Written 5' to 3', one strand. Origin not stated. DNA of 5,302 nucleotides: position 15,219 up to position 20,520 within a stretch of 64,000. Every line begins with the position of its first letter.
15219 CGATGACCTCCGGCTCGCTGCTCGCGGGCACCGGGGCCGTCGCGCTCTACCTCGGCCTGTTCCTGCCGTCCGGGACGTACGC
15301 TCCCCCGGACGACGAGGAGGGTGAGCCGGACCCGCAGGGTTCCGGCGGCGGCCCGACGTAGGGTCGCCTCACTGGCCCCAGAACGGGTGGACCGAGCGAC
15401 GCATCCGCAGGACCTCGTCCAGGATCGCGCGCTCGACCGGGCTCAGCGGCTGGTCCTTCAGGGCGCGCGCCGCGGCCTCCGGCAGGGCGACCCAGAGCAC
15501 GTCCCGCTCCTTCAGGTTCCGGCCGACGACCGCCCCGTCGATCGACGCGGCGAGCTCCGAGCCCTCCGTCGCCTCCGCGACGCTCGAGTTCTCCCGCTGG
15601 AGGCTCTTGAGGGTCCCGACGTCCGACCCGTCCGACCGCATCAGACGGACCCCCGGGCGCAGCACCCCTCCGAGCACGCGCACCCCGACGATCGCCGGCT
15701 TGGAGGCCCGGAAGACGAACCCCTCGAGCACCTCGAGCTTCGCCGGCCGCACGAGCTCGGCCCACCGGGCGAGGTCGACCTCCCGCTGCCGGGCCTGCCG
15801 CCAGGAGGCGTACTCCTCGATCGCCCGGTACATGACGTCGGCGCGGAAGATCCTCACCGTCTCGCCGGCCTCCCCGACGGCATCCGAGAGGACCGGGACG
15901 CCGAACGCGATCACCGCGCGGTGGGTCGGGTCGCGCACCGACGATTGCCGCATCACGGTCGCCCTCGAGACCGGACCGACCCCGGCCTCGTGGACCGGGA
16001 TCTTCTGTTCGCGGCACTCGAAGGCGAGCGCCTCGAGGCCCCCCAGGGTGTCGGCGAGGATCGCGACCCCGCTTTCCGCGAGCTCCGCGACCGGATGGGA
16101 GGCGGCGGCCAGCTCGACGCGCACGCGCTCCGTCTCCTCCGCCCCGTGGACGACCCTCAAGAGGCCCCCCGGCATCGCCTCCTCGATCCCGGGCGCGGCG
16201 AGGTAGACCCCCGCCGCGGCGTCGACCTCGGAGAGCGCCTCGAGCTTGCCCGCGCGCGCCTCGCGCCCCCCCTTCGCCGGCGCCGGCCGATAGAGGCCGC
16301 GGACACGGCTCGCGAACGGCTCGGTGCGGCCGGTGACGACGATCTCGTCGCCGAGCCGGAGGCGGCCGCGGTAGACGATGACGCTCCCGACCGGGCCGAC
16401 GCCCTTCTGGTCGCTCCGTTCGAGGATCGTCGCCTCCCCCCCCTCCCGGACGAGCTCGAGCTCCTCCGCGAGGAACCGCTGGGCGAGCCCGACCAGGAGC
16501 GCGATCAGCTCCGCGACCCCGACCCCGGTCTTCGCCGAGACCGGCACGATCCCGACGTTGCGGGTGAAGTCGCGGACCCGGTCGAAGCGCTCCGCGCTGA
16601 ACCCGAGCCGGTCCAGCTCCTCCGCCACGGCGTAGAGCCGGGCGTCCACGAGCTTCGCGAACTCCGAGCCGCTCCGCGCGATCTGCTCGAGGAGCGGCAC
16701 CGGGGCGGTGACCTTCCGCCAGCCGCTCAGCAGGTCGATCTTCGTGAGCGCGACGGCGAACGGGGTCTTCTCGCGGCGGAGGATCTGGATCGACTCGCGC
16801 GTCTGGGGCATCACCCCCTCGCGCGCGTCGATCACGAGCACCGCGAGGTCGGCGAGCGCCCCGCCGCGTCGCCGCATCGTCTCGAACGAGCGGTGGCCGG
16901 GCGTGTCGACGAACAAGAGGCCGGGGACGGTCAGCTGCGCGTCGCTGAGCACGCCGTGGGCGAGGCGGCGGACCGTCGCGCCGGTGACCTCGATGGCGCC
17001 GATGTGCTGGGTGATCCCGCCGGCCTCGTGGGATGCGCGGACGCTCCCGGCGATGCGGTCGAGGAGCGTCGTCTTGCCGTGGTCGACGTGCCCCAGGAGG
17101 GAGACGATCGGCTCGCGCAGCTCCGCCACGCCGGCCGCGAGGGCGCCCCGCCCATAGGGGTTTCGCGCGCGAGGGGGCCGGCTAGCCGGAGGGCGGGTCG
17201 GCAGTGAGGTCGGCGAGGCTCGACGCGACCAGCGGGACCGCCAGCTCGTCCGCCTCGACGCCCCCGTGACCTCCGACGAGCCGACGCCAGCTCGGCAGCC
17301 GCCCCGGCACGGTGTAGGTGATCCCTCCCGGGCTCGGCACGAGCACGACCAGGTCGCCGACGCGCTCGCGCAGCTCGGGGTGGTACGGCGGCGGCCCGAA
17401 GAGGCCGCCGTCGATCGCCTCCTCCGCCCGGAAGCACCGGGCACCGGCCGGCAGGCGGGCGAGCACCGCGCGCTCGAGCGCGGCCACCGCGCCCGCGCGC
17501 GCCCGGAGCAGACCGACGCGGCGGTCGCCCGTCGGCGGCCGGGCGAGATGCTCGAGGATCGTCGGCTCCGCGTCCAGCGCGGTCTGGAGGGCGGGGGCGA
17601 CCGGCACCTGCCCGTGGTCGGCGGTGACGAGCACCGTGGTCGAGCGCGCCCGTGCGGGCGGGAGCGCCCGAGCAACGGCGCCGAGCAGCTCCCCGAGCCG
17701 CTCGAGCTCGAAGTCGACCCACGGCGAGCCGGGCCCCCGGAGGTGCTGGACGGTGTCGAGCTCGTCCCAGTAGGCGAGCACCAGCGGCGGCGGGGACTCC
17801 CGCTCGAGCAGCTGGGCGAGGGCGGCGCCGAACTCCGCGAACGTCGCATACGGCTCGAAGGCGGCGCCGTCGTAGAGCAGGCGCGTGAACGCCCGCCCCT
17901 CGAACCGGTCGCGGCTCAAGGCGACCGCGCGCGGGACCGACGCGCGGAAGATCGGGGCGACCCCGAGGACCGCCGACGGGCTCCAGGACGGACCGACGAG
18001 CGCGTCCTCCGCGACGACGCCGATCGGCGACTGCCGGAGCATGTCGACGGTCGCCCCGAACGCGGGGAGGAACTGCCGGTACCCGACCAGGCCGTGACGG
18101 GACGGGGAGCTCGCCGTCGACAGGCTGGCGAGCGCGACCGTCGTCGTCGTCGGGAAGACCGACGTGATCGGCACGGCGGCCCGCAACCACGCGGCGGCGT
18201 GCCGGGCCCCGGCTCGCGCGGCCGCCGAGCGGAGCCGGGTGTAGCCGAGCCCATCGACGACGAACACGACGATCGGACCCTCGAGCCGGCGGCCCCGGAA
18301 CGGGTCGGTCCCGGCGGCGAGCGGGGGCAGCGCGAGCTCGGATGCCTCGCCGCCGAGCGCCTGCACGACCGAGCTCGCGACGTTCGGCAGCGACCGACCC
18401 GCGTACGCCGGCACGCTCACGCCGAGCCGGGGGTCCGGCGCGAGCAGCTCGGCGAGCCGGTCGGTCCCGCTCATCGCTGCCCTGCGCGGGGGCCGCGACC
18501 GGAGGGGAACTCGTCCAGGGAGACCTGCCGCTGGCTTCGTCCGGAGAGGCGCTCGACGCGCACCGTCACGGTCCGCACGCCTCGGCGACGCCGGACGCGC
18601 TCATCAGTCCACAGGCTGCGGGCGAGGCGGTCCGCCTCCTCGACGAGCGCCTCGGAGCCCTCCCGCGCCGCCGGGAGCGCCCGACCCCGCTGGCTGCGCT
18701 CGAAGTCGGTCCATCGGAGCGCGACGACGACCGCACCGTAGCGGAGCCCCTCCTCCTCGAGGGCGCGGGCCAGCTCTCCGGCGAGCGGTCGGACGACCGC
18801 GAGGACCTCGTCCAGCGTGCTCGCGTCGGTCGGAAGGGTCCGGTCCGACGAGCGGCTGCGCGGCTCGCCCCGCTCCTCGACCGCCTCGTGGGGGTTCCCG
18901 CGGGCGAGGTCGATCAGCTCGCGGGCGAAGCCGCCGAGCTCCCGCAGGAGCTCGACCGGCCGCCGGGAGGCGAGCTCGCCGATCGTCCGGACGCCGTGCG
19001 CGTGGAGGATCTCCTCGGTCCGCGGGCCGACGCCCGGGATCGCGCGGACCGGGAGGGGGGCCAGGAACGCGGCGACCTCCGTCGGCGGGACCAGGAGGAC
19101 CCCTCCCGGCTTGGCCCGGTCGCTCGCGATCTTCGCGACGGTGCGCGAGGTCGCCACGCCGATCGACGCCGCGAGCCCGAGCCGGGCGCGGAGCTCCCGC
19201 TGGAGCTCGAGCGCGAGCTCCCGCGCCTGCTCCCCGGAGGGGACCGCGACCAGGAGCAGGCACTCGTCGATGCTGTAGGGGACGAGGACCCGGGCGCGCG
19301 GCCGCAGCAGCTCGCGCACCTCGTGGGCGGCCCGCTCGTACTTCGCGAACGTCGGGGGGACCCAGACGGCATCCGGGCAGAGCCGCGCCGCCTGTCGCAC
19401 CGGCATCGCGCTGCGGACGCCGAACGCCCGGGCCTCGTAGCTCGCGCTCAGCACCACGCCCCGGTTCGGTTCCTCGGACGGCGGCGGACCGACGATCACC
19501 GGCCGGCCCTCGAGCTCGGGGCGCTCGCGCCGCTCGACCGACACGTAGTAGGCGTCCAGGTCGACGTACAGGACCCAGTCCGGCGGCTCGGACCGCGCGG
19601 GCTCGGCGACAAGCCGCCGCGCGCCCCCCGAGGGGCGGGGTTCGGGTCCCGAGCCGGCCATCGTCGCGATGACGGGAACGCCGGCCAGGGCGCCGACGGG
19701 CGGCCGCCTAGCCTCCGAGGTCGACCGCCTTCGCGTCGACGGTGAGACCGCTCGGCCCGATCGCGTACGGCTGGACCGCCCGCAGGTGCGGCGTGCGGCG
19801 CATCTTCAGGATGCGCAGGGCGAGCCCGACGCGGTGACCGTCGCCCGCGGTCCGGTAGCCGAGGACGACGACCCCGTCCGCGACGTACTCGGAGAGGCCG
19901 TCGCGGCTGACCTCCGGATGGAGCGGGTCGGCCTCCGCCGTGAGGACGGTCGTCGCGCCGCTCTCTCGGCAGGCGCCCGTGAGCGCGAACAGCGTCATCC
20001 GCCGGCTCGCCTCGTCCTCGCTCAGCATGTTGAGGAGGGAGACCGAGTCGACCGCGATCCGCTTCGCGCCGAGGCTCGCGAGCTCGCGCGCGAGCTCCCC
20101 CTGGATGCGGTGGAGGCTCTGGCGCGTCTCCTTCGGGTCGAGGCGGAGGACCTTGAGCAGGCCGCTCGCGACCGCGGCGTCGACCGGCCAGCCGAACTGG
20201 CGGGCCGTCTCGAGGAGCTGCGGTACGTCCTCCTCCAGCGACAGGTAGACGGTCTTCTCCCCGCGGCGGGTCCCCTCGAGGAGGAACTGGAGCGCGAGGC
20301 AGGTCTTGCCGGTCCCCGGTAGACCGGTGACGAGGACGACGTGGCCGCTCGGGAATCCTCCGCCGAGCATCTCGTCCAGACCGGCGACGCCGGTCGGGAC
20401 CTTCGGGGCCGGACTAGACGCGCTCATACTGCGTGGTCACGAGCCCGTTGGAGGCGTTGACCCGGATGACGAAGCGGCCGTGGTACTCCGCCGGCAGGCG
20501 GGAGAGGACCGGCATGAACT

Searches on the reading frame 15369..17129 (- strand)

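Call 57: search_protein_families(library=pfam, proteins=[window:15369-17129:-], max_evalue=0.0001)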
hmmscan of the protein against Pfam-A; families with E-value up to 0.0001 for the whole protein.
window:15369-17129:- (586 aa): 5 families
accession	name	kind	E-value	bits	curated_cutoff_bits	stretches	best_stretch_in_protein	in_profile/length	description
PF00009.33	GTP_EFTU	-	1.2e-31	110.2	26.5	1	8-216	5-186/188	Elongation factor Tu GTP binding domain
PF14578.12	GTP_EFTU_D4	-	4.3e-29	100.7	23.8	1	461-545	1-85/86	Elongation factor Tu domain 4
PF03144.31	GTP_EFTU_D2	-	2.4e-09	37.9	30.3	0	246-321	2-69/73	Elongation factor Tu domain 2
PF01926.29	MMR_HSR1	-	9.8e-09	35.8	21.9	1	9-130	2-113/113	50S ribosome-binding GTPase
PF11987.13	IF-2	-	1.8e-08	34.8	27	1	333-440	5-116/117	Translation-initiation factor 2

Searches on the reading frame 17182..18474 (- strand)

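Call 57: search_protein_families(library=pfam, proteins=[window:17182-18474:-], max_evalue=0.0001)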
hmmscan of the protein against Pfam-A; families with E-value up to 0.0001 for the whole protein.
window:17182-18474:- (430 aa): 1 family
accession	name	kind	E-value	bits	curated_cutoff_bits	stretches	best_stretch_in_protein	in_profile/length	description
PF01663.27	Phosphodiest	-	4.3e-21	76.3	23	1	69-383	2-320/342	Type I phosphodiesterase / nucleotide pyrophosphatase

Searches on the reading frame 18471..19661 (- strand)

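Call 57: search_protein_families(library=pfam, proteins=[window:18471-19661:-], max_evalue=0.0001)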
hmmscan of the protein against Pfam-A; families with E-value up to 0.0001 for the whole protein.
window:18471-19661:- (396 aa): 4 families
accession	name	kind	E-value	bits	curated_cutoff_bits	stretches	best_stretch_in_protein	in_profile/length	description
PF00817.25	IMS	-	3.6e-40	137.7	23.2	1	33-181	1-148/148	impB/mucB/samB family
PF11799.13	IMS_C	-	8.4e-17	62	20.7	1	268-382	2-109/109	impB/mucB/samB family C-terminal domain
PF11798.14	IMS_HHH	-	1.4e-08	34.9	24.4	1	193-224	1-32/32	IMS family HHH motif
PF14229.12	DUF4332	-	4e-05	24.2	23.2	0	207-249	57-99/122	Domain of unknown function (DUF4332)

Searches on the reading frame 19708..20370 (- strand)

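Call 57: search_protein_families(library=pfam, proteins=[window:19708-20370:-], max_evalue=0.0001)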
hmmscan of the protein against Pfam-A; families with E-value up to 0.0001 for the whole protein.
window:19708-20370:- (220 aa): 6 families
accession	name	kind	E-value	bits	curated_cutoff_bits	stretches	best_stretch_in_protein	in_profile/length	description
PF06745.19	ATPase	-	9e-49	166.4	26.6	1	2-213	12-228/231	KaiC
PF13481.12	AAA_25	-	3.2e-07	30.6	27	1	4-144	28-187/195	AAA domain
PF07088.17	GvpD_P-loop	-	3.8e-05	24.1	24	0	9-173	10-175/189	GvpD gas vesicle protein, P-loop domain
PF01695.23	IstB_IS21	-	4.5e-05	23.5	24.1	0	12-60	95-142/238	IstB-like ATP binding protein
PF09848.15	SLFN-g3_helicase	-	4.5e-05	23.3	24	1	10-47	2-41/354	Schlafen group 3, DNA/RNA helicase domain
PF20720.3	nSTAND3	-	5.6e-05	23.3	27.2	1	10-59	18-68/155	Novel STAND NTPase 3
